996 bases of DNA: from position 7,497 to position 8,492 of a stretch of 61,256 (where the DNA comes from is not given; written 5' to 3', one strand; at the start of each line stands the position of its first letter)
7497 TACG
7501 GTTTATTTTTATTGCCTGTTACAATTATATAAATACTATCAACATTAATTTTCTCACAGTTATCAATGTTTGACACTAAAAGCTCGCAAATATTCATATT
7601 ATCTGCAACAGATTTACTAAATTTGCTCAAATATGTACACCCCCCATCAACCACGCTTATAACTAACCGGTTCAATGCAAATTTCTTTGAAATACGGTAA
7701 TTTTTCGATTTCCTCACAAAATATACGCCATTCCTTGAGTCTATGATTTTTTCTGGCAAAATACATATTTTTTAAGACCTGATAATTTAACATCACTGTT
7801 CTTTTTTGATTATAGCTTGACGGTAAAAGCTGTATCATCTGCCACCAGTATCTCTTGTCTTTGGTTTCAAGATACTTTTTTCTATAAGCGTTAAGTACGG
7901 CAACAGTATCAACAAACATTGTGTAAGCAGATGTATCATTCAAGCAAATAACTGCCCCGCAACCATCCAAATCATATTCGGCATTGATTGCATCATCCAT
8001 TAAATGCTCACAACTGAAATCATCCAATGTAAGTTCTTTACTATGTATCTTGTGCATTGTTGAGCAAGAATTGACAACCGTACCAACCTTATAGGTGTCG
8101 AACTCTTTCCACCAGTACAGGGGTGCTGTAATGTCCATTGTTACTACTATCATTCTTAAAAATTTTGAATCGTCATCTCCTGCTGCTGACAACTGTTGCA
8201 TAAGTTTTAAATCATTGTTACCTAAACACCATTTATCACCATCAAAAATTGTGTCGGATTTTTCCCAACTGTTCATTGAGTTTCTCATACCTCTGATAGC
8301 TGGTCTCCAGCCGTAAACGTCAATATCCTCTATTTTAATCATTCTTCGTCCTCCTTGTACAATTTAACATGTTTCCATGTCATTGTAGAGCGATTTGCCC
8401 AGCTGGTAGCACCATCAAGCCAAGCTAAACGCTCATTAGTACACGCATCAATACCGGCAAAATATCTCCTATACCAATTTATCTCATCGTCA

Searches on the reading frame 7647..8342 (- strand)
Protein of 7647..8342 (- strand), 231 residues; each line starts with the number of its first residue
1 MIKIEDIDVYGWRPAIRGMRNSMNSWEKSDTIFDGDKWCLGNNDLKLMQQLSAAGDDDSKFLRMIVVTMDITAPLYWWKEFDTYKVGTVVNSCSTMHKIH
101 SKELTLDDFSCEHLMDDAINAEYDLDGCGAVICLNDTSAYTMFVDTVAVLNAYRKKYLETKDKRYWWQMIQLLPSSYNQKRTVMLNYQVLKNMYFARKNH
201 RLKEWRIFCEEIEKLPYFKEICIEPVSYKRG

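Call 55: search_protein_families(library=phrogs, proteins=[window:7647-8342:-], max_evalue=0.00001)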
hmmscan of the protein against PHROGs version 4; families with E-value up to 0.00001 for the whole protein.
window:7647-8342:- (231 aa): 1 family
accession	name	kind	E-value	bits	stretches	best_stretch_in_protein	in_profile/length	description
phrog_6721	-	unknown function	4.6e-77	259.5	1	1-223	7-216/218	-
